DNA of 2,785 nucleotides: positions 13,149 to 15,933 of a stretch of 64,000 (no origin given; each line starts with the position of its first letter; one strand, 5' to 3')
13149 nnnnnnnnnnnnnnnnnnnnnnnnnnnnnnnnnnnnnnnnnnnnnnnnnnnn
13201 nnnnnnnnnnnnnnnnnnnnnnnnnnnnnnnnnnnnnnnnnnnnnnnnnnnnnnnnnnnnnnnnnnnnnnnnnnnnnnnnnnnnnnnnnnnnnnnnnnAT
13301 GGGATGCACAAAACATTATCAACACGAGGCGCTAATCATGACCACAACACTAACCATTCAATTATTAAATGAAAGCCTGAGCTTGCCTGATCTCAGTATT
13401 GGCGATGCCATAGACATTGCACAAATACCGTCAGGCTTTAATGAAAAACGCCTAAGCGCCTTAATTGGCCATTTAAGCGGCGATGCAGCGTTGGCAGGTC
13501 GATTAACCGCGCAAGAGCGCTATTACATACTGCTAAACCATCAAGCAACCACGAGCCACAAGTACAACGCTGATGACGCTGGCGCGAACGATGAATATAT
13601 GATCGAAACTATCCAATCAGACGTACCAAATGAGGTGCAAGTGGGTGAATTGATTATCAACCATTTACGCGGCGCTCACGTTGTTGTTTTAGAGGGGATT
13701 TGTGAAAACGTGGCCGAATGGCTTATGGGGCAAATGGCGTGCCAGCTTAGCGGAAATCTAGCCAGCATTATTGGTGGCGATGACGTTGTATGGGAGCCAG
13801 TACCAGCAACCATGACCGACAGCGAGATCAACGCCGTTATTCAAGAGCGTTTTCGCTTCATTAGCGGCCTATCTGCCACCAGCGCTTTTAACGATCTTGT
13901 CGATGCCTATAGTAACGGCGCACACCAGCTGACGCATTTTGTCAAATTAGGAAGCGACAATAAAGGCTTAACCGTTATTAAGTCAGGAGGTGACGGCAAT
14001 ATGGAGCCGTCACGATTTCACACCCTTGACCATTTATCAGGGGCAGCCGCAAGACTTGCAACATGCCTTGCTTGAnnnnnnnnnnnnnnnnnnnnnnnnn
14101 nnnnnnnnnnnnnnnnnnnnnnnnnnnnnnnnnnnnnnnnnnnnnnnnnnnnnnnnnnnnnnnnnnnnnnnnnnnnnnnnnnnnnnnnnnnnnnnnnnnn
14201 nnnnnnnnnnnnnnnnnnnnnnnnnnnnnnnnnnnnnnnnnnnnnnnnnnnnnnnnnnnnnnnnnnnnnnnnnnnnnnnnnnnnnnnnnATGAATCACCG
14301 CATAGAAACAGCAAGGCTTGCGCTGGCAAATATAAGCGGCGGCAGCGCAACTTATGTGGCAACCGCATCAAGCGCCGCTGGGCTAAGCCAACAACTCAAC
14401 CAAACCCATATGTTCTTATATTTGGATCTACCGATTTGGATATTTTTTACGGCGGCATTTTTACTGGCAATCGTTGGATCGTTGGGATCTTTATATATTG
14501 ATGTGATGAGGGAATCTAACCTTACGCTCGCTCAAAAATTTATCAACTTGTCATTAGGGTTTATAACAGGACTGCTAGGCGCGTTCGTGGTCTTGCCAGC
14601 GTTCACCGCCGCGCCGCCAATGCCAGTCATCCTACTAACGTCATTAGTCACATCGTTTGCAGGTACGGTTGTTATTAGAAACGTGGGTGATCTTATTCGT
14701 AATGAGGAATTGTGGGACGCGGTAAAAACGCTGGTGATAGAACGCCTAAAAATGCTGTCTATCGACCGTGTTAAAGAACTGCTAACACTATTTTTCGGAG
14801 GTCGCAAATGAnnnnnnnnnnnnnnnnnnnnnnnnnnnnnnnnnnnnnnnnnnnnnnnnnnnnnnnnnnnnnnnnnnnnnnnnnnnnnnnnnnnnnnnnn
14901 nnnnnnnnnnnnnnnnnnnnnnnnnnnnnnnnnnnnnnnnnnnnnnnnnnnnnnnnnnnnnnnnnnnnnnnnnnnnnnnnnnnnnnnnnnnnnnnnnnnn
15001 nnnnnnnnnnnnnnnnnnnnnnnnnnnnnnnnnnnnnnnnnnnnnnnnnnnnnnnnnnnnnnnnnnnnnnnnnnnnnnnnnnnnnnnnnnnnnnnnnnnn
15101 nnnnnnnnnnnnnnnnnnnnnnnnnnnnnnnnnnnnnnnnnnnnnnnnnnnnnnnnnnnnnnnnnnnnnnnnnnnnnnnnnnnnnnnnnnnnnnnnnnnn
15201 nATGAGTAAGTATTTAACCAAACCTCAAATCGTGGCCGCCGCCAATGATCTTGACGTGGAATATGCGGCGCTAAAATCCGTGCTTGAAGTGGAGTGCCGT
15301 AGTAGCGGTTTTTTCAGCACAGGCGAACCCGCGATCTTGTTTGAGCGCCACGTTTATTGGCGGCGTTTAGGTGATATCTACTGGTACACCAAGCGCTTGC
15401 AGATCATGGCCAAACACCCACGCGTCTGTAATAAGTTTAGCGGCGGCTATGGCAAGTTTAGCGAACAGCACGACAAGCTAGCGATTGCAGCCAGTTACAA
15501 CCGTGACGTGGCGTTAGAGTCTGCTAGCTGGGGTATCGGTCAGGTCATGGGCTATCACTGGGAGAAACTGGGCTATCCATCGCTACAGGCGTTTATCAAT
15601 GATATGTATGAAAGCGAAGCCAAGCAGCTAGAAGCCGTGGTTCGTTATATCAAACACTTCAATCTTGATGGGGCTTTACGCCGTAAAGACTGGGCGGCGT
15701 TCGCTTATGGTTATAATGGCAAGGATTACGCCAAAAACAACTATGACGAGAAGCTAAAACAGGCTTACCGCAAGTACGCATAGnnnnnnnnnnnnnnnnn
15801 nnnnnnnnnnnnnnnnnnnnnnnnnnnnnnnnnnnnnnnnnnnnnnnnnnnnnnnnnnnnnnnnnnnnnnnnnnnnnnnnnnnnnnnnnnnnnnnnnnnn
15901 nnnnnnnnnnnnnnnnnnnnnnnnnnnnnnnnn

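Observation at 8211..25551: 17-kb cargo island: three giant ORFs interleaved with the lysis cassette under two box promoters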

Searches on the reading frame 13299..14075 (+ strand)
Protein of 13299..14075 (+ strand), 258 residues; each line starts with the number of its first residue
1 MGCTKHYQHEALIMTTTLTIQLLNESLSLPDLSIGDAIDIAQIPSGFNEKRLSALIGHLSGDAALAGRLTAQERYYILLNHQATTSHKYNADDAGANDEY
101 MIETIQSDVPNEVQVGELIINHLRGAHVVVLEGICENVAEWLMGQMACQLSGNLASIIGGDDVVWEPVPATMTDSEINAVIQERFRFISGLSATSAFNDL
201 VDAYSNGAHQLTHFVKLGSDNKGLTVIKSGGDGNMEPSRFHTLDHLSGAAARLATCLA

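Call 4: search_protein_families(library=pfam, proteins=[window:13299-14075:+], max_evalue=0.01)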
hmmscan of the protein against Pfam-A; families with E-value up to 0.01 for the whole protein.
window:13299-14075:+ (258 aa): 0 families

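Call 6: search_protein_families(library=phrogs, proteins=[window:13299-14075:+], max_evalue=0.001)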
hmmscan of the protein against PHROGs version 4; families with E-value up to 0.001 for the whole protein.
window:13299-14075:+ (258 aa): 1 family
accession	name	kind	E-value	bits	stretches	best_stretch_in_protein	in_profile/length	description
phrog_6830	-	unknown function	1.4e-34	120.9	1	20-255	7-234/241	-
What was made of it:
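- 13338..14075 (+): Conserved 245-aa protein (258 aa if counted from 13299), function unknown. PHROG 6830, E 1.4e-34 (call 6).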

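Call 34: search_protein_families(library=ncbifam, proteins=[window:13299-14075:+], max_evalue=0.01)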
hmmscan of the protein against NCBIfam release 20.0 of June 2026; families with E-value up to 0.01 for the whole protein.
window:13299-14075:+ (258 aa): 0 families

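Call 35: search_protein_families(library=padloc, proteins=[window:13299-14075:+], max_evalue=0.01)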
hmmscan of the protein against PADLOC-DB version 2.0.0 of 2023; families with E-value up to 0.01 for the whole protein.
window:13299-14075:+ (258 aa): 0 families

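Call 47: search_protein_families(library=pfam, proteins=[window:13299-14075:+], max_evalue=0.1)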
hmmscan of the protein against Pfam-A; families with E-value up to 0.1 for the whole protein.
window:13299-14075:+ (258 aa): 0 families

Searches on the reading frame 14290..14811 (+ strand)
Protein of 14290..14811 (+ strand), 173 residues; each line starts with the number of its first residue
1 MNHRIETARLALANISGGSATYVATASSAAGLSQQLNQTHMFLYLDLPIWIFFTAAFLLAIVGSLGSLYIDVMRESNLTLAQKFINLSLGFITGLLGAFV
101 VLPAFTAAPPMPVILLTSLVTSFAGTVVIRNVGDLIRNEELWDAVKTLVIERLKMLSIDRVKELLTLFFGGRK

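Call 4: search_protein_families(library=pfam, proteins=[window:14290-14811:+], max_evalue=0.01)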
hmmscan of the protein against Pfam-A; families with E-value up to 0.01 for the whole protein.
window:14290-14811:+ (173 aa): 0 families

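Call 6: search_protein_families(library=phrogs, proteins=[window:14290-14811:+], max_evalue=0.001)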
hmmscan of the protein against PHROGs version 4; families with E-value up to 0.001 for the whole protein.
window:14290-14811:+ (173 aa): 0 families
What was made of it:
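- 14290..15209 (+): Two overlapping membrane-protein genes (173 and 133 aa), holin/antiholin-like. No family match (calls 4, 6).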

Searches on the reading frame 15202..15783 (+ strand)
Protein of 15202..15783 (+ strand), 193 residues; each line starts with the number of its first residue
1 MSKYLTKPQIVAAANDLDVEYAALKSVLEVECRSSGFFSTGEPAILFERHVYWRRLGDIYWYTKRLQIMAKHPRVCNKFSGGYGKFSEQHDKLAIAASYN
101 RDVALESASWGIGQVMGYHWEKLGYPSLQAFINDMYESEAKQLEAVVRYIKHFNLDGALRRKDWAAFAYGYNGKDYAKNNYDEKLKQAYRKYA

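Call 4: search_protein_families(library=pfam, proteins=[window:15202-15783:+], max_evalue=0.01)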
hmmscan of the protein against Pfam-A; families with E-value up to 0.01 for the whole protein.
window:15202-15783:+ (193 aa): 1 family
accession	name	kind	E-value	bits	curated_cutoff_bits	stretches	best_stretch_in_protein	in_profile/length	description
PF11860.13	Muramidase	-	4.5e-56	190.3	22.3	1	21-192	2-174/175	N-acetylmuramidase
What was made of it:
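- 15202..15783 (+): Endolysin (N-acetylmuramidase). PF11860, E 4.5e-56 (call 4).
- Checked: 15202-15783: muramidase, PF11860, E 4.5e-56 (call 4).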

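Call 6: search_protein_families(library=phrogs, proteins=[window:15202-15783:+], max_evalue=0.001)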
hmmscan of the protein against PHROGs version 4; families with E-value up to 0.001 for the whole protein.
window:15202-15783:+ (193 aa): 2 families
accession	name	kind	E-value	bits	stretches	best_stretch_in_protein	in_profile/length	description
phrog_1224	-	head and packaging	6.2e-78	264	1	2-193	71-261/438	endolysin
phrog_2860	-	head and packaging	1.3e-68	231.7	1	5-192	3-186/189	endolysin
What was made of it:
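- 15202..15783 (+): PHROG endolysin, E 6e-78 (call 6).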
